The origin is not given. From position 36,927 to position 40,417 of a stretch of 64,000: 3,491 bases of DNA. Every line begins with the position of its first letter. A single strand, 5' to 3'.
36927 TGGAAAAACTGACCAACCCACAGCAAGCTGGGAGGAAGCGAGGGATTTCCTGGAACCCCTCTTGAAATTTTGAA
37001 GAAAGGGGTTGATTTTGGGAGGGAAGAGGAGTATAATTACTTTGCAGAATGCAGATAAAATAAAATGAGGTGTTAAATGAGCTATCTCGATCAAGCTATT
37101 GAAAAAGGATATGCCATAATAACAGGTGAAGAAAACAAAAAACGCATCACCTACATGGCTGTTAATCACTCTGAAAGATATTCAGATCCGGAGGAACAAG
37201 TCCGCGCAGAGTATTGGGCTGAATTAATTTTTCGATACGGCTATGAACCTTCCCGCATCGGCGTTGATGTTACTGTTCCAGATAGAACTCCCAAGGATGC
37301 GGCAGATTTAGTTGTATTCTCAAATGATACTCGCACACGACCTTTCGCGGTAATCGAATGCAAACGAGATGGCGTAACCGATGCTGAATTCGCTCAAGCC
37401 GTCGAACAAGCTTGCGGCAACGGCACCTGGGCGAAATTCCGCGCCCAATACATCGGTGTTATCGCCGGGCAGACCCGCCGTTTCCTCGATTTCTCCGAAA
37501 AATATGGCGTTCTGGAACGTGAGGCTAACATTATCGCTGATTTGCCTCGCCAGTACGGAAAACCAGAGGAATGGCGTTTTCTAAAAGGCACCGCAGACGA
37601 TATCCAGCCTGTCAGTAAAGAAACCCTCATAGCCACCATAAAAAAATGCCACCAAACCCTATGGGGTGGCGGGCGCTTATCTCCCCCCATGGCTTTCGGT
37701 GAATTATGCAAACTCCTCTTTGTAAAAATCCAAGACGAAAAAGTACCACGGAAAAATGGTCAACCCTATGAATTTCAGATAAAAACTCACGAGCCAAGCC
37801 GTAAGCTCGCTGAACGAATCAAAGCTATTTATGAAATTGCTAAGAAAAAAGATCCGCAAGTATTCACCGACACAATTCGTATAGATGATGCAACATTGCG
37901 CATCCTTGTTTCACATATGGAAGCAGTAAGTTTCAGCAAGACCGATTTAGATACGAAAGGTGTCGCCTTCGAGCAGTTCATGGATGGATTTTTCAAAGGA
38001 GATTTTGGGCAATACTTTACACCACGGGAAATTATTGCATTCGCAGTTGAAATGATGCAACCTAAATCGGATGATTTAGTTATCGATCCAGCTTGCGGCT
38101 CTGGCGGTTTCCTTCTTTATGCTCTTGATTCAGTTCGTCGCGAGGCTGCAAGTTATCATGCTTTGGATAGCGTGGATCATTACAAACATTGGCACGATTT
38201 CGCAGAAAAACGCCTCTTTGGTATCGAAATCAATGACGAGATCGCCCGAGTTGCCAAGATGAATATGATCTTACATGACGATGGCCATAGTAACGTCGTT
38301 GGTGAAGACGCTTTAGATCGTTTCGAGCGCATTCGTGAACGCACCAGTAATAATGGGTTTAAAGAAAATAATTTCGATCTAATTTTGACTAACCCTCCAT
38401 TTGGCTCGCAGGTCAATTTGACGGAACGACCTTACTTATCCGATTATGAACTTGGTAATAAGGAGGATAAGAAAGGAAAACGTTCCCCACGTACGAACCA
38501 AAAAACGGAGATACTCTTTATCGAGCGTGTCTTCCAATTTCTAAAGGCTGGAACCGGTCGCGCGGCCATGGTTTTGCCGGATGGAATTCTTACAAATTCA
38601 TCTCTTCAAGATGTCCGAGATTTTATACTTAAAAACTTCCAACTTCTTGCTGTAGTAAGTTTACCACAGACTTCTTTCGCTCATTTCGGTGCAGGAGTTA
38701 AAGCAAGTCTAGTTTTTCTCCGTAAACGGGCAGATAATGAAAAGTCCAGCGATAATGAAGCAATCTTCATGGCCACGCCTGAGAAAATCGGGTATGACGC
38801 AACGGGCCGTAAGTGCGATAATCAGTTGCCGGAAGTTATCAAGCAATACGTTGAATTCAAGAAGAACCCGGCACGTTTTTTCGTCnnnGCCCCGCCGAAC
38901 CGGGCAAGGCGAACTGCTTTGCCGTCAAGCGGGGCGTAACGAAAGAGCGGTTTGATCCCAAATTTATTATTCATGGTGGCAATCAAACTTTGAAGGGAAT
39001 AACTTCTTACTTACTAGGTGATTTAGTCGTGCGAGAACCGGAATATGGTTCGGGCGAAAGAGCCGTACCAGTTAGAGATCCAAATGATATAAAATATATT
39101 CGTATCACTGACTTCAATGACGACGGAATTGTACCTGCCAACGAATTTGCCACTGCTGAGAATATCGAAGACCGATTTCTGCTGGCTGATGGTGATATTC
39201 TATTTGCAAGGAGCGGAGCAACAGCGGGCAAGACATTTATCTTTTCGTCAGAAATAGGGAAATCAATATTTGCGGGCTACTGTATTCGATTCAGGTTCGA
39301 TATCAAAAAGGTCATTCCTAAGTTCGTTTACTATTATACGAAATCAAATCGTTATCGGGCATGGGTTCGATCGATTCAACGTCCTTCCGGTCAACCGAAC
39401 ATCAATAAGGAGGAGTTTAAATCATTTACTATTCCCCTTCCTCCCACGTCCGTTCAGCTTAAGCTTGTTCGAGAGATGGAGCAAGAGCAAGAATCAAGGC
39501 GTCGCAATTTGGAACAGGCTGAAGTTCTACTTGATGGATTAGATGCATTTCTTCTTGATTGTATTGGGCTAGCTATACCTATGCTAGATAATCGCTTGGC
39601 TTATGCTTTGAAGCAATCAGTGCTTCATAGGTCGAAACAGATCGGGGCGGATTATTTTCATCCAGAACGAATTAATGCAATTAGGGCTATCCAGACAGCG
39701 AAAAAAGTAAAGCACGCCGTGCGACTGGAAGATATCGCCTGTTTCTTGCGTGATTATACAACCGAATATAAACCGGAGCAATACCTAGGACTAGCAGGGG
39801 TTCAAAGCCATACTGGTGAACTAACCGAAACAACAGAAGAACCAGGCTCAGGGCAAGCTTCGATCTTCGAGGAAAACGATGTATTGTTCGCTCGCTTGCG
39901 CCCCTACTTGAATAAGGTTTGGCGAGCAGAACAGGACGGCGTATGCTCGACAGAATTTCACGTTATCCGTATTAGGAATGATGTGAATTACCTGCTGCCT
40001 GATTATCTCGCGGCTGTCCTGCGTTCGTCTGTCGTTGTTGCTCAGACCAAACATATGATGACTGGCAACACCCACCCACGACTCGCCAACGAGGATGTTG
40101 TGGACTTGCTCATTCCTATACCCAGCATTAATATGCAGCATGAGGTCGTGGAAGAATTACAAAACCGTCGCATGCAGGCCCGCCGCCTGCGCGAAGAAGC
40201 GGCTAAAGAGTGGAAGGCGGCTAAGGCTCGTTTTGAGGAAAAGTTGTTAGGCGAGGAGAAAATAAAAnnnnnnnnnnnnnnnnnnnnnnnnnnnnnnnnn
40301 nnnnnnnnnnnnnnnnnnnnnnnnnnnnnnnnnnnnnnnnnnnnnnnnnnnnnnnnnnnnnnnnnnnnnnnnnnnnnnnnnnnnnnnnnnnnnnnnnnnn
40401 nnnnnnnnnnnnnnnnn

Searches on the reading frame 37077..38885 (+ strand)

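Call 83: search_protein_families(library=pfam, proteins=[window:37077-38885:+], max_evalue=0.01)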
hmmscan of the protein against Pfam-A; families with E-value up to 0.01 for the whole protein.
window:37077-38885:+ (603 aa): 7 families
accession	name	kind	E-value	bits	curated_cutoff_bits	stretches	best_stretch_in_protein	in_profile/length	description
PF02384.22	N6_Mtase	-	6.3e-40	137.8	20.4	1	292-570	4-249/311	N-6 DNA Methylase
PF07669.17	Eco57I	-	3.6e-14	53.7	25.3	1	379-529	2-165/171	Eco57I restriction-modification methylase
PF13588.12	HSDR_N_2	-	4.7e-10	40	25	1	38-108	1-71/110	Type I restriction enzyme R protein N terminus (HSDR_N)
PF20473.4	MmeI_Mtase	-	4.6e-07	29.7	27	1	335-402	23-87/259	MmeI, DNA-methyltransferase domain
PF01170.24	UPF0020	-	7.9e-07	29.4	22.3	1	324-446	21-135/197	RMKL-like, methyltransferase domain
PF01555.25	N6_N4_Mtase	-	0.0017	18.8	26.7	0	315-394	166-220/221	DNA methylase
PF05175.20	MTS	-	0.0074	16.4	23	0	418-447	84-113/170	Methyltransferase small domain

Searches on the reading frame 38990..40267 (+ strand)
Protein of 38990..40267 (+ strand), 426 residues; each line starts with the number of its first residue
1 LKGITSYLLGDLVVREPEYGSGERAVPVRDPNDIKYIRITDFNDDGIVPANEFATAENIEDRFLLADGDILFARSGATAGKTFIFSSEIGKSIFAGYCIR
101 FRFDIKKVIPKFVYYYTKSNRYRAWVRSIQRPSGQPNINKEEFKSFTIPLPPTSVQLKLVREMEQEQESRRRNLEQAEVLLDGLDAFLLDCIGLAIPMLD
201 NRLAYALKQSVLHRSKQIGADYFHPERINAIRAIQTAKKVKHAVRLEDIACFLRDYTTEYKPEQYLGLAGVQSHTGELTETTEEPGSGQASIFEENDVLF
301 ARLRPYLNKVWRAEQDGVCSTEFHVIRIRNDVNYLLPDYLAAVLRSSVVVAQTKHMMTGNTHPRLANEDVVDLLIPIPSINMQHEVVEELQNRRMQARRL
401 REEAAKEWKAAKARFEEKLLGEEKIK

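Call 83: search_protein_families(library=pfam, proteins=[window:38990-40267:+], max_evalue=0.01)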
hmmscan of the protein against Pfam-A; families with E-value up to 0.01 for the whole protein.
window:38990-40267:+ (426 aa): 2 families
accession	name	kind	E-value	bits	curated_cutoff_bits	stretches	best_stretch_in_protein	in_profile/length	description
PF01420.25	Methylase_S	-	1.9e-19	71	22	2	29-163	27-149/168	Type I restriction modification DNA specificity domain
PF12227.13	DUF3603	-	0.0026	17.6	23.7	0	166-216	40-90/214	Protein of unknown function (DUF3603)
